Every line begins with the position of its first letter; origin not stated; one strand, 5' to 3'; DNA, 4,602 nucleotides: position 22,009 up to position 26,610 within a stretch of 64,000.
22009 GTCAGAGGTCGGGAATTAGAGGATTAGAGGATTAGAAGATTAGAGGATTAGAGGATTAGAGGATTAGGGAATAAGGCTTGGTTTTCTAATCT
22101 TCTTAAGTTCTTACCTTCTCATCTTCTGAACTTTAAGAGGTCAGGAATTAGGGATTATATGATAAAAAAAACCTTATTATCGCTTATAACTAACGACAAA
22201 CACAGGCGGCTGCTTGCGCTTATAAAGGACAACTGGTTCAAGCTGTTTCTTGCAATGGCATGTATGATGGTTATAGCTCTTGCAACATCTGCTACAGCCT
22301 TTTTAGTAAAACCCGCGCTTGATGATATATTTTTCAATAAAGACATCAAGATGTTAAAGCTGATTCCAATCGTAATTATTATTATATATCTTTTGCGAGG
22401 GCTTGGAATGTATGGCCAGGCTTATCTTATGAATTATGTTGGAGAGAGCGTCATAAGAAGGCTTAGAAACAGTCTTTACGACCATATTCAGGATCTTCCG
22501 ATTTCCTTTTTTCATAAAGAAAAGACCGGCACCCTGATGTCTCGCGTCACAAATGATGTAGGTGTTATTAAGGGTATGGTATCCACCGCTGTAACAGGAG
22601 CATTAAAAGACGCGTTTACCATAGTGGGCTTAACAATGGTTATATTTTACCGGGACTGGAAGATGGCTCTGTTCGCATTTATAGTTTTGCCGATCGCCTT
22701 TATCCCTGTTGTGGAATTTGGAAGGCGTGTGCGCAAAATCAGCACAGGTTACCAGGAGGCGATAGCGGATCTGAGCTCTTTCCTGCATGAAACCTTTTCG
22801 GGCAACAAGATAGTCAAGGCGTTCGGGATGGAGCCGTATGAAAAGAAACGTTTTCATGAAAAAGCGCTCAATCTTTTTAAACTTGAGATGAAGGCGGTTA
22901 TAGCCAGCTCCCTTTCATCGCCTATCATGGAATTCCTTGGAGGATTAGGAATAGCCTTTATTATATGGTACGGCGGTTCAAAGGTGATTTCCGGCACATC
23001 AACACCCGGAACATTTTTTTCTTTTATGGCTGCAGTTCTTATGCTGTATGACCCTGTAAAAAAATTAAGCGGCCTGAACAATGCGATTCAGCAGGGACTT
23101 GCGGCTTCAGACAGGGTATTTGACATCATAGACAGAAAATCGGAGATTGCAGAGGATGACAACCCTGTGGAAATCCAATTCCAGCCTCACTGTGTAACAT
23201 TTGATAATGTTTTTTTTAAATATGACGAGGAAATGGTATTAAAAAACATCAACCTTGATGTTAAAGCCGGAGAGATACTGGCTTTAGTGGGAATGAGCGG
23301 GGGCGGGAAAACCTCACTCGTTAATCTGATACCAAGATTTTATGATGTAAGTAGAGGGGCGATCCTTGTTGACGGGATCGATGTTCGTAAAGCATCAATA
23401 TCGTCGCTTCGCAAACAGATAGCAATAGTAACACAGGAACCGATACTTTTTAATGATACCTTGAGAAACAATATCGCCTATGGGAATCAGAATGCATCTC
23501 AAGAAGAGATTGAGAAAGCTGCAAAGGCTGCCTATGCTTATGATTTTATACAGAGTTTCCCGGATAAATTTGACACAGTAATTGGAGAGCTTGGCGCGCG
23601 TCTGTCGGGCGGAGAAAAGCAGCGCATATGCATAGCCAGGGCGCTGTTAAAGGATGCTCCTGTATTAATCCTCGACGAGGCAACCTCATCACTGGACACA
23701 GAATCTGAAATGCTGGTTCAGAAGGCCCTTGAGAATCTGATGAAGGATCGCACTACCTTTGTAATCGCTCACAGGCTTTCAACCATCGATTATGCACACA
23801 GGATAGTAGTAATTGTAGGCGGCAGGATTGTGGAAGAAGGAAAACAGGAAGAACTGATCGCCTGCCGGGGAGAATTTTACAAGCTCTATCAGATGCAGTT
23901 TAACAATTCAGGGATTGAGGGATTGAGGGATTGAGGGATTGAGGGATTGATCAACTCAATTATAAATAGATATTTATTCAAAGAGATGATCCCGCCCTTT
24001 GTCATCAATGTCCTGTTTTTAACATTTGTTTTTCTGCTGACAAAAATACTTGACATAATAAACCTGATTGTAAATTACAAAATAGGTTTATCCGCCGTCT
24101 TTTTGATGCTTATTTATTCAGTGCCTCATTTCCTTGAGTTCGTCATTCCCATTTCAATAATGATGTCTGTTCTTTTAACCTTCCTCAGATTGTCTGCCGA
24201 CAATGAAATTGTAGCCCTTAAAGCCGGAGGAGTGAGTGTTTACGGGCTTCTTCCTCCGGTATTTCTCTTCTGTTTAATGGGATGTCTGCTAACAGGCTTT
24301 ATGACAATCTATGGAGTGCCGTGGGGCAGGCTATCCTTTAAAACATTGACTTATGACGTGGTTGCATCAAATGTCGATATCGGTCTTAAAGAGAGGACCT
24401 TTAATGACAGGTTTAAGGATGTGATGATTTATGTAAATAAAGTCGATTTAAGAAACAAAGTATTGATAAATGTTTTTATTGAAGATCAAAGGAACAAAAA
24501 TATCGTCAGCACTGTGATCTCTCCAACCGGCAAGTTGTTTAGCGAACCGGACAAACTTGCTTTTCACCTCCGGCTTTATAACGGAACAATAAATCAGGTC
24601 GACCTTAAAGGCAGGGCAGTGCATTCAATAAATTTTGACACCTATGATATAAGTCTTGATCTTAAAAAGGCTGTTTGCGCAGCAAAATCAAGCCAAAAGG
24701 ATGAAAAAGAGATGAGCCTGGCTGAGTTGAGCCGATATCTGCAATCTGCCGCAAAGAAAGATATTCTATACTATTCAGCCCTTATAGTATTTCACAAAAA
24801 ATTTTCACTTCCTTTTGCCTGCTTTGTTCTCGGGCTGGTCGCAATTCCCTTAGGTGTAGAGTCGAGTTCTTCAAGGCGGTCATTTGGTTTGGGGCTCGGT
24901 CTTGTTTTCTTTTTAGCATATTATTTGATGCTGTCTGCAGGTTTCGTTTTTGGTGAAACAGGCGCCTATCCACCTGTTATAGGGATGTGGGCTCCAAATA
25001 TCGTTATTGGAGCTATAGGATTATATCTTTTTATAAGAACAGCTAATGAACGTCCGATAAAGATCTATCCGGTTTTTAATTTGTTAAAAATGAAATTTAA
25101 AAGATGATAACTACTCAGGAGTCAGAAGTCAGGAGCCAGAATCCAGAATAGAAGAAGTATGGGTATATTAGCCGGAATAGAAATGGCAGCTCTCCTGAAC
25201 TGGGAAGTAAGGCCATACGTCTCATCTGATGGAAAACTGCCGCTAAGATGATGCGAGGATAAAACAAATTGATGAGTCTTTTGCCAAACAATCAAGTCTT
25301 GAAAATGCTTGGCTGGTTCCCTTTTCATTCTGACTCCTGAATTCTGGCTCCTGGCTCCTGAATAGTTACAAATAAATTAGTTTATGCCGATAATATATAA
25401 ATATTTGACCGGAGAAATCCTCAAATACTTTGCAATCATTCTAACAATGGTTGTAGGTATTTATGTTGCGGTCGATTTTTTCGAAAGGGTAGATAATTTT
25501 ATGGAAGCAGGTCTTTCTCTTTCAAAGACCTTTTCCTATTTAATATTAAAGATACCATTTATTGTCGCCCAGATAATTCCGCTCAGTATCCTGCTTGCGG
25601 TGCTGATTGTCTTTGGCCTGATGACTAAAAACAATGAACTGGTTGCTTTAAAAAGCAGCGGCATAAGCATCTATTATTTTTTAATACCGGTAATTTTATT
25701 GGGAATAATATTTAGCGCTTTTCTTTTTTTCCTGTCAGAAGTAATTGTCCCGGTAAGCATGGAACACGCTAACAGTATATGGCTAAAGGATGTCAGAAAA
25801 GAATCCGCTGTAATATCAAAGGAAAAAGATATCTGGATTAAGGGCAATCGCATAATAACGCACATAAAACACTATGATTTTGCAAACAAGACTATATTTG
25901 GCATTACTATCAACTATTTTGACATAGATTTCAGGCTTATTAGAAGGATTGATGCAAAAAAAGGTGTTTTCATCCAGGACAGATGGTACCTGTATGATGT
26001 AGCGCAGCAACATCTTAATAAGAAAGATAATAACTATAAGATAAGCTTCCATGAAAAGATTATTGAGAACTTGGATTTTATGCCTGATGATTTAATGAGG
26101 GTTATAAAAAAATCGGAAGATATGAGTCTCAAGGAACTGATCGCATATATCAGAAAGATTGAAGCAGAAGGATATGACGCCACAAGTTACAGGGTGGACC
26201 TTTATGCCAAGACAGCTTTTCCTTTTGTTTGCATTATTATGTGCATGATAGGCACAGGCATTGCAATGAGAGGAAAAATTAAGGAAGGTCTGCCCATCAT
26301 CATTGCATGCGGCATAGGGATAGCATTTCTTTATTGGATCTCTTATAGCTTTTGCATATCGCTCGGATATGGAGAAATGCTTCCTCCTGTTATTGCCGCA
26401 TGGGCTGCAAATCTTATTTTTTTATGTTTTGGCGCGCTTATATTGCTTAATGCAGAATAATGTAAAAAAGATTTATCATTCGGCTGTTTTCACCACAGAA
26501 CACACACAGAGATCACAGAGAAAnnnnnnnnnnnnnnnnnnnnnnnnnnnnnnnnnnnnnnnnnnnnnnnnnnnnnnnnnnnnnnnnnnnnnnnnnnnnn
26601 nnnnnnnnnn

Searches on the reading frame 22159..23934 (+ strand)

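Call 40: search_protein_families(library=pfam, proteins=[window:22159-23934:+], max_evalue=0.00001)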
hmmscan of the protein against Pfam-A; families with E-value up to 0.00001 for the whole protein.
window:22159-23934:+ (591 aa): 3 families
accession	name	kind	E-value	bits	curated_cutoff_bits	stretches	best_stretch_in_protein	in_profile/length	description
PF00664.28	ABC_membrane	-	1.4e-57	195.9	28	1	29-298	1-272/274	ABC transporter transmembrane region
PF00005.33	ABC_tran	-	1.4e-32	113.6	25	1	361-510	1-137/137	ABC transporter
PF02463.25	SMC_N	-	1.5e-07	31.6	40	1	399-552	108-211/220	RecF/RecN/SMC N terminal domain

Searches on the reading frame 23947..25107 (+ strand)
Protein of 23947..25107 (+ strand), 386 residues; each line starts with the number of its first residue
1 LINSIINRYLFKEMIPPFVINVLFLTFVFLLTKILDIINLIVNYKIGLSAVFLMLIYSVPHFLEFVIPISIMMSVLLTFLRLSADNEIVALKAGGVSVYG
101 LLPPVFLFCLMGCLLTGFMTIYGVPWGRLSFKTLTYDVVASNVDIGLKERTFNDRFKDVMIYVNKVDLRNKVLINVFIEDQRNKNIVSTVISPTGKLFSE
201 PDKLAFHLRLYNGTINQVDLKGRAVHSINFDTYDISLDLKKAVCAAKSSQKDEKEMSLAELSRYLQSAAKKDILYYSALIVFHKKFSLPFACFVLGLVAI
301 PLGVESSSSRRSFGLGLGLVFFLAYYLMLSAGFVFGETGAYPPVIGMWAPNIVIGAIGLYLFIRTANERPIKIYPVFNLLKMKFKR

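Call 40: search_protein_families(library=pfam, proteins=[window:23947-25107:+], max_evalue=0.00001)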
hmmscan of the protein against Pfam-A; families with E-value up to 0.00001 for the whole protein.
window:23947-25107:+ (386 aa): 1 family
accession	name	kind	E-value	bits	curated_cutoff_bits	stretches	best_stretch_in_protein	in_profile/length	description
PF03739.19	LptF_LptG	-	7.5e-86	288.8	27.9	1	8-364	1-353/353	Lipopolysaccharide export system permease LptF/LptG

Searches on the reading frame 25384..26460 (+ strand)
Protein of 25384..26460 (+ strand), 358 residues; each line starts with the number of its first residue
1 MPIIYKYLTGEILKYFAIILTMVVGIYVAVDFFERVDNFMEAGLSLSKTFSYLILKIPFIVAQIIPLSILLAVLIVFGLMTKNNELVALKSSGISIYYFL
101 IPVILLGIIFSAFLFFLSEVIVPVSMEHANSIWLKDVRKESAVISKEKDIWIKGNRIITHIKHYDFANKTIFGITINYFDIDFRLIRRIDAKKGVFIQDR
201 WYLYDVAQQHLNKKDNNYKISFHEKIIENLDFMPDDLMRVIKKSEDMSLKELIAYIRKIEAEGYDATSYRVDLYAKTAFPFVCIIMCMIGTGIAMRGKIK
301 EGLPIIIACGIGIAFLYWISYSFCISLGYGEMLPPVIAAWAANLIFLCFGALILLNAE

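Call 41: search_protein_families(library=pfam, proteins=[window:25384-26460:+], max_evalue=0.00001)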
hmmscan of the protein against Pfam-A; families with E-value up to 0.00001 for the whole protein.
window:25384-26460:+ (358 aa): 1 family
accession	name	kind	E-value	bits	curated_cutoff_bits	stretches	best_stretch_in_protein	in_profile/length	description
PF03739.19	LptF_LptG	-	2e-85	287.4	27.9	1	6-355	1-352/353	Lipopolysaccharide export system permease LptF/LptG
